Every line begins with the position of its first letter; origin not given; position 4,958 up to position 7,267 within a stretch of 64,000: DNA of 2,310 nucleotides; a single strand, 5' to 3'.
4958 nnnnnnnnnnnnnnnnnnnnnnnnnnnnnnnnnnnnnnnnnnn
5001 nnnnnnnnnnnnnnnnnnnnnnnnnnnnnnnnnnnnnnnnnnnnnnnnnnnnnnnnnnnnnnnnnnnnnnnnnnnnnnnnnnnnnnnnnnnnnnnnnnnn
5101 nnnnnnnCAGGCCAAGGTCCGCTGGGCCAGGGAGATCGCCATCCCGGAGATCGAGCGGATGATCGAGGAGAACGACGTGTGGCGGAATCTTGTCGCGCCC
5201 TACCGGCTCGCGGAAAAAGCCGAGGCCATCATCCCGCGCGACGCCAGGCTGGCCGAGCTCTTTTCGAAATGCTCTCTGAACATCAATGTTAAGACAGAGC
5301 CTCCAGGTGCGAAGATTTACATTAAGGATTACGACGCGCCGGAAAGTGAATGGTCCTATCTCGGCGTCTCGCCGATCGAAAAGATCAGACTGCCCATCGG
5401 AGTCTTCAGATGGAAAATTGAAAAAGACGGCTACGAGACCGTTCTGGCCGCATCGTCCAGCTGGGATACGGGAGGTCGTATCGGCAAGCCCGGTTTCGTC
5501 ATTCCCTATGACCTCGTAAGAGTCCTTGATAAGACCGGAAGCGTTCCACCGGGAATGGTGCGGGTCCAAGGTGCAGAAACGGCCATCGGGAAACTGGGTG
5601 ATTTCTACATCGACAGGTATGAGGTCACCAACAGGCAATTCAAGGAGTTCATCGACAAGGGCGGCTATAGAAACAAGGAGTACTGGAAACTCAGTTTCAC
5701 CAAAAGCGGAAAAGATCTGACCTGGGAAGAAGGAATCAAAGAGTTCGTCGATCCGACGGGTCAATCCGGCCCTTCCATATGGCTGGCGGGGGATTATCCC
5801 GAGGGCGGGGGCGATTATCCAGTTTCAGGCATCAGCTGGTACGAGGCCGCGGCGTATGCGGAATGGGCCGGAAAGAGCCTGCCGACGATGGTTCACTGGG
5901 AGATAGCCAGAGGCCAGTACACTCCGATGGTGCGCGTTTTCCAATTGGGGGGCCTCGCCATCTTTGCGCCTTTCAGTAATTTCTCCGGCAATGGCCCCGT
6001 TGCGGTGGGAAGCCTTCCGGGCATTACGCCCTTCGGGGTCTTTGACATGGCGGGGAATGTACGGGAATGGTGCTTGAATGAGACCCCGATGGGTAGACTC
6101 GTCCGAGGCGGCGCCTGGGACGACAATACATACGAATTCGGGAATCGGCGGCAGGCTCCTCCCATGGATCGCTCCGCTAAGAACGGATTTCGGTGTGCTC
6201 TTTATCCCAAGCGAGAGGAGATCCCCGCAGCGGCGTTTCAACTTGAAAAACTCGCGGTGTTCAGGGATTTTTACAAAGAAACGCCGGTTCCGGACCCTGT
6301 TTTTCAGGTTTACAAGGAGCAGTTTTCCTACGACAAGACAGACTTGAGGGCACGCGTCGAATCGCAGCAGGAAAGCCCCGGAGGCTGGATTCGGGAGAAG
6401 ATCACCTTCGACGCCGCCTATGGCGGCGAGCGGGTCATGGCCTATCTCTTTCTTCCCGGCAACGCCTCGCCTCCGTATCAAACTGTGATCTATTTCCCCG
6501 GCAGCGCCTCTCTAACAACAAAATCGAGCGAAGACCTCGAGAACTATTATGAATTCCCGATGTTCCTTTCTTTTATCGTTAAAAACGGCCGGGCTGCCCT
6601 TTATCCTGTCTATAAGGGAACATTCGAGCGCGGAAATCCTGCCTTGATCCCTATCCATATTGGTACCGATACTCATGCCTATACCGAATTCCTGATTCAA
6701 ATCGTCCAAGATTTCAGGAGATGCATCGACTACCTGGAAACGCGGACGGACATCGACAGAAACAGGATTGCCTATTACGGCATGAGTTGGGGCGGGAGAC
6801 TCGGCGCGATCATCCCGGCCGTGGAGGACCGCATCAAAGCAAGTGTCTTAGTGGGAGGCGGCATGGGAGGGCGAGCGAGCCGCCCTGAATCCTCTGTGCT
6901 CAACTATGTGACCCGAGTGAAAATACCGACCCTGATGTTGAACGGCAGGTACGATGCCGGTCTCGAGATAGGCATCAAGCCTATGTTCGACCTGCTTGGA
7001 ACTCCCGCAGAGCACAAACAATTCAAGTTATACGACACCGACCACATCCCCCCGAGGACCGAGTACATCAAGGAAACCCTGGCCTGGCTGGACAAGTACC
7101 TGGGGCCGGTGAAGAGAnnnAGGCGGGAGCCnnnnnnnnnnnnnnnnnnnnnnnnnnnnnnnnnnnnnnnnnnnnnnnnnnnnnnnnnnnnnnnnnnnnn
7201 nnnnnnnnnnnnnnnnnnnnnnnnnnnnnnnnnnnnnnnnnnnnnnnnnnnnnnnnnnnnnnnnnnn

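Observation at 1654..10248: Array of three consecutive zinc-ribbon Ser/Thr kinases, two of them recent tandem duplicates with a sensor-plus-hydrolase C-terminus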

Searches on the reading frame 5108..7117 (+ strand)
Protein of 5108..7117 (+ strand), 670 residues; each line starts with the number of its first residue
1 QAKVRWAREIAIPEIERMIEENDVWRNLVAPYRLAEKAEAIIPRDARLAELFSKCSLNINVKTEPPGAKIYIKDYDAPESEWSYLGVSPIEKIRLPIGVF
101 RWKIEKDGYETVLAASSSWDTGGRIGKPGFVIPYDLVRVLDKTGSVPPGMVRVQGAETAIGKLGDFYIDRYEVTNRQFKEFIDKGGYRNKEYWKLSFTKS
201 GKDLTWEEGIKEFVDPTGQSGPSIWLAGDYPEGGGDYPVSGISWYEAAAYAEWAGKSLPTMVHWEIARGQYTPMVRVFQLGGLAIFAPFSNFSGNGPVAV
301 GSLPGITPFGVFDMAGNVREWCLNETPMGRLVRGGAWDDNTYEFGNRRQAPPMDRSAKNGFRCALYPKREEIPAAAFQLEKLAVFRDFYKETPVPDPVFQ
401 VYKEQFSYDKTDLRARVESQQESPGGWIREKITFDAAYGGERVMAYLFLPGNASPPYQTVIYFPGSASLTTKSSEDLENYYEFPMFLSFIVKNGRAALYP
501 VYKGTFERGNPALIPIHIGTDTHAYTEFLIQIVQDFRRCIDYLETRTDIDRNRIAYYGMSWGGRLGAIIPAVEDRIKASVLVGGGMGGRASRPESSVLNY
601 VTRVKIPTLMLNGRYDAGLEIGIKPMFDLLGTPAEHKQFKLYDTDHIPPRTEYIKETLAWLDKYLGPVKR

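Call 8: find_homologous_proteins(query=window:5225-7117:+)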
Query window:5225-7117:+ (631 aa): 7730 proteins with E <= 0.001 among 8000 candidates; the best 120 are listed.
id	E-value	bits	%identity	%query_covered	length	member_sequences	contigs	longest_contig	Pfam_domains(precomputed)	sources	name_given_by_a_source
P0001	0.0e+0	1478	100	100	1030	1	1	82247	PF07714.24,PF00069.32,PF13240.12,PF03109.23,PF03781.23,PF14531.13,PF17667.8,PF01636.30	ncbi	-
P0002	0.0e+0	1319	89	100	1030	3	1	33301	PF07714.24,PF00069.32,PF05448.19,PF12773.14,PF03109.23,PF03781.23,PF14531.13,PF17667.8,PF01636.30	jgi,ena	-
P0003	0.0e+0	1317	89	100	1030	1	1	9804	PF07714.24,PF00069.32,PF13240.12,PF01738.25,PF03781.23,PF14531.13,PF17667.8,PF01636.30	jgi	jgi:dienelactone hydrolase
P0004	0.0e+0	1309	88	100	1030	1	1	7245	PF07714.24,PF00069.32,PF13240.12,PF03109.23,PF03781.23,PF14531.13,PF17667.8,PF01636.30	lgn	-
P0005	0.0e+0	1294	88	100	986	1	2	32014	PF07714.24,PF00069.32,PF03109.23,PF03781.23,PF14531.13,PF17667.8,PF01636.30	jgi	jgi:tRNA A-37 threonylcarbamoyl transferase component Bud32/dienelactone hydrolase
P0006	0.0e+0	1266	84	100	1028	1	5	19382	PF07714.24,PF00069.32,PF13240.12,PF03109.23,PF03781.23,PF14531.13,PF17667.8,PF01636.30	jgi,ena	jgi:dienelactone hydrolase/predicted Ser/Thr protein kinase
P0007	0.0e+0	1235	83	100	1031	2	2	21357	PF07714.24,PF00069.32,PF05448.19,PF03781.23,PF14531.13,PF17667.8,PF01636.30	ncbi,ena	-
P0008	0.0e+0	1224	81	100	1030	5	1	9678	PF07714.24,PF00069.32,PF13240.12,PF03109.23,PF03781.23,PF14531.13,PF17667.8,PF01636.30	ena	-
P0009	0.0e+0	1175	78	100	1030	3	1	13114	PF07714.24,PF00069.32,PF13240.12,PF03781.23,PF14531.13,PF17667.8,PF01636.30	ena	-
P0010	0.0e+0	1167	77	100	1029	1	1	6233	PF07714.24,PF00069.32,PF03781.23,PF01636.30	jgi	jgi:dienelactone hydrolase/predicted Ser/Thr protein kinase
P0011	0.0e+0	1162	77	100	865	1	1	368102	PF07714.24,PF00069.32,PF03781.23,PF14531.13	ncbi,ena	-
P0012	0.0e+0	1158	77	100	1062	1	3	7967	PF07714.24,PF00069.32,PF01738.25,PF03109.23,PF03781.23,PF01636.30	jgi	jgi:serine/threonine protein kinase/dienelactone hydrolase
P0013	0.0e+0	1131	76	100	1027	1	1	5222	PF07714.24,PF00069.32,PF12773.14,PF03109.23,PF03781.23,PF17667.8,PF01636.30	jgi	jgi:serine/threonine protein kinase/dienelactone hydrolase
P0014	0.0e+0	1131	77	100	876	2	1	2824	PF07714.24,PF00069.32,PF03781.23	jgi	-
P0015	0.0e+0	1111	74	100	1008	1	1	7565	PF07714.24,PF00069.32,PF03109.23,PF03781.23,PF14531.13,PF17667.8,PF01636.30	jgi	jgi:dienelactone hydrolase/predicted Ser/Thr protein kinase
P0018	0.0e+0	1106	75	100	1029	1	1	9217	PF07714.24,PF00069.32,PF01738.25,PF12773.14,PF03109.23,PF03781.23,PF14531.13,PF17667.8,PF01636.30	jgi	jgi:dienelactone hydrolase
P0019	0.0e+0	1105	74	100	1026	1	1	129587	PF07714.24,PF00069.32,PF13240.12,PF01738.25,PF03109.23,PF03781.23,PF14531.13,PF01636.30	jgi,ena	-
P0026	0.0e+0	1079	73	100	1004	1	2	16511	PF07714.24,PF00069.32,PF12740.15,PF03109.23,PF03781.23,PF01636.30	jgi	jgi:dienelactone hydrolase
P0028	0.0e+0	1078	72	100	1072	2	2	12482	PF07714.24,PF00069.32,PF01738.25,PF03109.23,PF03781.23,PF01636.30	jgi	jgi:serine/threonine protein kinase/dienelactone hydrolase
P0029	0.0e+0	1077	72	100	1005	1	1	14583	PF07714.24,PF00069.32,PF12740.15,PF01738.25,PF03781.23,PF01636.30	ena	-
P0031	0.0e+0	1075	72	100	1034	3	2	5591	PF07714.24,PF00069.32,PF13240.12,PF03109.23,PF03781.23,PF14531.13,PF17667.8,PF01636.30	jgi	jgi:dienelactone hydrolase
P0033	0.0e+0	1071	73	100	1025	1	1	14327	PF07714.24,PF00326.28,PF00069.32,PF13240.12,PF12740.15,PF01738.25,PF03781.23,PF14531.13,PF01636.30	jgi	jgi:serine/threonine protein kinase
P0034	0.0e+0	1070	70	100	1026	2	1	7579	PF07714.24,PF00069.32,PF13240.12,PF01738.25,PF03109.23,PF03781.23,PF17667.8,PF01636.30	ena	-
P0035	0.0e+0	1066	73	100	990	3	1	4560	PF07714.24,PF00069.32,PF12740.15,PF01738.25,PF03109.23,PF03781.23,PF17667.8,PF01636.30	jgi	jgi:serine/threonine protein kinase/dienelactone hydrolase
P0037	0.0e+0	1064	72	100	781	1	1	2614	PF00326.28,PF12740.15,PF01738.25,PF03781.23,PF20434.6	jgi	jgi:dienelactone hydrolase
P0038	0.0e+0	1064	73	100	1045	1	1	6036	PF07714.24,PF00326.28,PF00069.32,PF03781.23,PF14531.13,PF01636.30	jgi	jgi:dienelactone hydrolase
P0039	0.0e+0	1064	72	100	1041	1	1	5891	PF07714.24,PF00069.32,PF12740.15,PF01738.25,PF03781.23,PF14531.13,PF01636.30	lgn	-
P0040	0.0e+0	1063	72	100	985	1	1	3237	PF07714.24,PF00326.28,PF00069.32,PF12740.15,PF01738.25,PF03109.23,PF03781.23,PF14531.13,PF01636.30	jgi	jgi:serine/threonine protein kinase/dienelactone hydrolase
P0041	0.0e+0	1061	72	100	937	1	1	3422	PF07714.24,PF00326.28,PF00069.32,PF12740.15,PF01738.25,PF03781.23,PF14531.13,PF01636.30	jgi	jgi:serine/threonine protein kinase/dienelactone hydrolase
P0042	0.0e+0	1061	72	100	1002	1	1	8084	PF07714.24,PF00069.32,PF01738.25,PF03109.23,PF03781.23,PF01636.30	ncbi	-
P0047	0.0e+0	1057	72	100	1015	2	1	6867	PF07714.24,PF00069.32,PF12740.15,PF01738.25,PF03781.23,PF01636.30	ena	-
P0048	0.0e+0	1057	71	100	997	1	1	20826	PF07714.24,PF00069.32,PF01738.25,PF03781.23,PF01636.30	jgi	jgi:formylglycine-generating enzyme required for sulfatase activity/dienelactone hydrolase/predicted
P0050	0.0e+0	1056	71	100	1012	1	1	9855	PF07714.24,PF00326.28,PF00069.32,PF12740.15,PF01738.25,PF03109.23,PF03781.23,PF01636.30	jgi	jgi:dienelactone hydrolase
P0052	0.0e+0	1055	71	100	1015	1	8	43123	PF07714.24,PF00069.32,PF12740.15,PF01738.25,PF03781.23,PF01636.30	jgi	jgi:dienelactone hydrolase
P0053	0.0e+0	1054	70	100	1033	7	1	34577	PF07714.24,PF00069.32,PF13240.12,PF12740.15,PF01738.25,PF03109.23,PF03781.23,PF14531.13,PF17667.8,PF01636.30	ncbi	-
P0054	0.0e+0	1054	71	100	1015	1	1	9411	PF07714.24,PF00069.32,PF12740.15,PF01738.25,PF03781.23,PF01636.30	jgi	-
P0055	0.0e+0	1054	71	100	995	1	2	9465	PF07714.24,PF00069.32,PF01738.25,PF03781.23,PF01636.30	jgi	-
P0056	0.0e+0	1054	71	100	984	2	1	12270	PF07714.24,PF00326.28,PF00069.32,PF12740.15,PF01738.25,PF03109.23,PF03781.23,PF14531.13,PF17667.8,PF01636.30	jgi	-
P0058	0.0e+0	1053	72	100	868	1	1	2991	PF07714.24,PF00069.32,PF12740.15,PF03781.23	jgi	jgi:dienelactone hydrolase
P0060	0.0e+0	1051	71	100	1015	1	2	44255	PF07714.24,PF00069.32,PF12740.15,PF01738.25,PF03781.23,PF01636.30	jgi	jgi:dienelactone hydrolase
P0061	0.0e+0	1051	71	100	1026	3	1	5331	PF07714.24,PF00069.32,PF01738.25,PF03109.23,PF03781.23,PF14531.13,PF01636.30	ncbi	-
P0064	0.0e+0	1049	71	100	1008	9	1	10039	PF07714.24,PF00326.28,PF00069.32,PF12740.15,PF01738.25,PF03109.23,PF03781.23,PF01636.30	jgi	jgi:dienelactone hydrolase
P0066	0.0e+0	1049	69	100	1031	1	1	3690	PF07714.24,PF00069.32,PF01738.25,PF03109.23,PF03781.23,PF14531.13,PF17667.8,PF01636.30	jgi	jgi:dienelactone hydrolase/predicted Ser/Thr protein kinase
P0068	0.0e+0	1047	71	100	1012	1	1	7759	PF07714.24,PF00069.32,PF12740.15,PF01738.25,PF03109.23,PF03781.23,PF01636.30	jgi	jgi:eukaryotic-like serine/threonine-protein kinase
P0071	0.0e+0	1046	70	100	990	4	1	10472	PF07714.24,PF00069.32,PF01738.25,PF03109.23,PF03781.23,PF01636.30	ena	-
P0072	0.0e+0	1045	69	100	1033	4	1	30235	PF07714.24,PF00326.28,PF00069.32,PF13240.12,PF03109.23,PF03781.23,PF20434.6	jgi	-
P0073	0.0e+0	1045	72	100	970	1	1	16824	PF07714.24,PF00326.28,PF00069.32,PF12740.15,PF01738.25,PF03109.23,PF03781.23,PF14531.13,PF01636.30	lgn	-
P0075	0.0e+0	1044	70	100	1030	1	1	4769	PF07714.24,PF00326.28,PF00069.32,PF12740.15,PF05448.19,PF01738.25,PF12773.14,PF03109.23,PF03781.23,PF17667.8,PF01636.30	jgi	jgi:serine/threonine protein kinase/cephalosporin-C deacetylase-like acetyl esterase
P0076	0.0e+0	1044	70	100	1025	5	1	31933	PF07714.24,PF00326.28,PF00069.32,PF13240.12,PF03109.23,PF03781.23,PF14531.13,PF17667.8,PF01636.30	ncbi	-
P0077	0.0e+0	1044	70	100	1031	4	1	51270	PF13240.12,PF12740.15,PF01738.25,PF17667.8,PF07714.24,PF00326.28,PF00069.32,PF03109.23,PF03781.23,PF14531.13,PF20434.6,PF01636.30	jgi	jgi:serine/threonine protein kinase/dienelactone hydrolase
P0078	0.0e+0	1043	71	100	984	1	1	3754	PF07714.24,PF00326.28,PF00069.32,PF01738.25,PF03109.23,PF03781.23,PF14531.13,PF17667.8,PF20434.6,PF01636.30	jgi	jgi:serine/threonine protein kinase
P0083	0.0e+0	1041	70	100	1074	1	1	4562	PF07714.24,PF00069.32,PF05448.19,PF01738.25,PF03109.23,PF03781.23,PF01636.30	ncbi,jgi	-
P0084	0.0e+0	1041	70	100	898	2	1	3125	PF07714.24,PF00326.28,PF00069.32,PF12740.15,PF03781.23,PF14531.13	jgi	jgi:predicted esterase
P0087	0.0e+0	1039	71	100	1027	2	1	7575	PF07714.24,PF00069.32,PF12740.15,PF03781.23,PF01636.30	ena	-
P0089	0.0e+0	1038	70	100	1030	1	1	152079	PF07714.24,PF00069.32,PF12740.15,PF03109.23,PF03781.23,PF14531.13,PF17667.8,PF01636.30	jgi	jgi:eukaryotic-like serine/threonine-protein kinase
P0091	0.0e+0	1036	71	100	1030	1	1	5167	PF07714.24,PF00069.32,PF13240.12,PF12740.15,PF01738.25,PF03109.23,PF03781.23,PF14531.13,PF01636.30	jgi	-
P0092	0.0e+0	1036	69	100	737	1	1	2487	PF12740.15,PF01738.25,PF03781.23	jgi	-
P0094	0.0e+0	1035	70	100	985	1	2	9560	PF07714.24,PF00326.28,PF00069.32,PF12740.15,PF01738.25,PF03109.23,PF03781.23,PF01636.30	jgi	jgi:serine/threonine protein kinase/dienelactone hydrolase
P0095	0.0e+0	1035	71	100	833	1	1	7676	PF07714.24,PF00326.28,PF00069.32,PF12740.15,PF01738.25,PF03781.23,PF20434.6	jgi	-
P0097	0.0e+0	1033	70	100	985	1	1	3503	PF07714.24,PF00069.32,PF12740.15,PF01738.25,PF03781.23,PF01636.30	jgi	-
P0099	0.0e+0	1032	70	100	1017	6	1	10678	PF07714.24,PF00069.32,PF01738.25,PF03109.23,PF03781.23,PF14531.13,PF17667.8,PF12146.16,PF01636.30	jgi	jgi:dienelactone hydrolase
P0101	0.0e+0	1031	69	100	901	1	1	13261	PF07714.24,PF00069.32,PF12740.15,PF03781.23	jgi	jgi:dienelactone hydrolase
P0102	0.0e+0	1030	70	100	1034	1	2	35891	PF07714.24,PF00069.32,PF12740.15,PF01738.25,PF03109.23,PF03781.23,PF14531.13,PF01636.30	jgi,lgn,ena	-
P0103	0.0e+0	1030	70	100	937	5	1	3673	PF07714.24,PF00326.28,PF00069.32,PF12740.15,PF01738.25,PF03781.23,PF01636.30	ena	-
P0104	0.0e+0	1029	70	100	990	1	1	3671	PF07714.24,PF00326.28,PF00069.32,PF03781.23,PF14531.13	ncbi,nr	ncbi:MAG: protein kinase [Candidatus Helarchaeota archaeon]|nr:protein kinase [Candidatus Helarchaeo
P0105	0.0e+0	1029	69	100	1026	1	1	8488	PF07714.24,PF00326.28,PF00069.32,PF13240.12,PF01738.25,PF03109.23,PF03781.23,PF14531.13,PF17667.8,PF01636.30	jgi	-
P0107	0.0e+0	1028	70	100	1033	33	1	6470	PF07714.24,PF00326.28,PF00069.32,PF12740.15,PF01738.25,PF03781.23,PF01636.30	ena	-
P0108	0.0e+0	1028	68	100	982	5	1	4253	PF07714.24,PF00069.32,PF01738.25,PF03109.23,PF03781.23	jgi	jgi:serine/threonine protein kinase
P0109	0.0e+0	1028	70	100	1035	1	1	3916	PF07714.24,PF00326.28,PF00069.32,PF13240.12,PF03781.23,PF14531.13,PF01636.30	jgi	-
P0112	0.0e+0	1026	71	100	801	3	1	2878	PF07714.24,PF00326.28,PF00069.32,PF12740.15,PF01738.25,PF03781.23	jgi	jgi:dienelactone hydrolase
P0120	0.0e+0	1022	69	100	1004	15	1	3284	PF07714.24,PF00326.28,PF00069.32,PF12740.15,PF01738.25,PF03109.23,PF03781.23,PF14531.13,PF17667.8,PF01636.30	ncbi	ncbi:hypothetical protein LCGC14_1617910, partial [marine sediment metagenome]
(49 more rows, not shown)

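Call 11: find_encoding_contigs(protein=P0001, flank=10000, max_places=3)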
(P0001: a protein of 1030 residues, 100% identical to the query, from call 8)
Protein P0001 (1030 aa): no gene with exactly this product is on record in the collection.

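Call 12: find_related_loci(query=window:5225-7117:+, collection=genome_contigs, flank=10000)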
Query window:5225-7117:+ (631 aa) in genome_contigs; peptide patterns used: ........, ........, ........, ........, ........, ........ (x = any residue, [..] = any of these).
86 stretches matched a pattern; 62 encode a relative of the query (tblastn E <= 1e-3); 61 distinct loci.
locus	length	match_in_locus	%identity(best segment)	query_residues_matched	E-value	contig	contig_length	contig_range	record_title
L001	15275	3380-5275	83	1-631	0e+0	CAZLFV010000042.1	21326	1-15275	MAG TPA_asm: uncultured Eubacteriales bacterium isolate SRP231805_co1_145 genome assembly, contig: NODE_1247_length_2132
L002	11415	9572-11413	76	1-615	0e+0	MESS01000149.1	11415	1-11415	MAG: Caldithrix sp. RBG_13_44_9 RBG_13_scaffold_8914, whole genome shotgun sequence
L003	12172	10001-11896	72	1-631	0e+0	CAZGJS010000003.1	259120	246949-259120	MAG TPA_asm: uncultured Eubacteriales bacterium isolate SRP302447_co1_263 genome assembly, contig: NODE_145_length_25912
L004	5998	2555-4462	71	3-631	0e+0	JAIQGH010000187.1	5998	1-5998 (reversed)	MAG: Terriglobia bacterium isolate SRVP_30 SRVP18_trench_6_60cm_scaffold_13114, whole genome shotgun sequence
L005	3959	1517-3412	69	1-631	0e+0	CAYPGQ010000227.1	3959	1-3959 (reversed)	MAG TPA_asm: uncultured Eubacteriales bacterium isolate SRP068000_co1_174 genome assembly, contig: NODE_58636_length_395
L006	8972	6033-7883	74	3-631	0e+0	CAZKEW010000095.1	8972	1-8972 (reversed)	MAG TPA_asm: uncultured Eubacteriales bacterium isolate binchicken_co266_180 genome assembly, contig: NODE_15211_length_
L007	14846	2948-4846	71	1-629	0e+0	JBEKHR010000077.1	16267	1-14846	MAG: Terriglobia bacterium isolate SPRUCE 281 SPRUCE_281_77, whole genome shotgun sequence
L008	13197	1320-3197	69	3-630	0e+0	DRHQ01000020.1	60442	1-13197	MAG TPA_asm: Candidatus Aminicenantes bacterium isolate HyVt-373 HyVt-373_k145_159727, whole genome shotgun sequence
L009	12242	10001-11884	69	3-631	0e+0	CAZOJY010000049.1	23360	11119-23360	MAG TPA_asm: uncultured Eubacteriales bacterium isolate binchicken_co275_143 genome assembly, contig: NODE_2679_length_2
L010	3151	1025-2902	69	3-630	0e+0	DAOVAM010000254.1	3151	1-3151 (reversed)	MAG TPA_asm: Candidatus Aminicenantes bacterium isolate CSMAG_979 CSMAG_979_k141_5256897_length_3151_cov_1.9927, whole g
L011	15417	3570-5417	68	3-630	0e+0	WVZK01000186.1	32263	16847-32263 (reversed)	MAG: Candidatus Aminicenantes bacterium isolate CS4-C017 C_merged_R1_(paired)_contig_1198, whole genome shotgun sequence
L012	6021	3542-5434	68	3-631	0e+0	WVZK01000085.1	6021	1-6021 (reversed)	MAG: Candidatus Aminicenantes bacterium isolate CS4-C017 C_merged_R1_(paired)_contig_58374, whole genome shotgun sequenc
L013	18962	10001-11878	68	3-630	0e+0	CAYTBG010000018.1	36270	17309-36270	MAG TPA_asm: uncultured Eubacteriales bacterium isolate SRP068000_co2_7 genome assembly, contig: NODE_500_length_36270_c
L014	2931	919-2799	68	3-630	0e+0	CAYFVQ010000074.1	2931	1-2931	MAG TPA_asm: uncultured Eubacteriales bacterium isolate ERP108616_co1_206 genome assembly, contig: k119_1592366, whole g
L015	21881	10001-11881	67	3-631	0e+0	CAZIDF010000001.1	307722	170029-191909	MAG TPA_asm: uncultured Eubacteriales bacterium isolate SRP185410_co2_332 genome assembly, contig: NODE_6_length_307722_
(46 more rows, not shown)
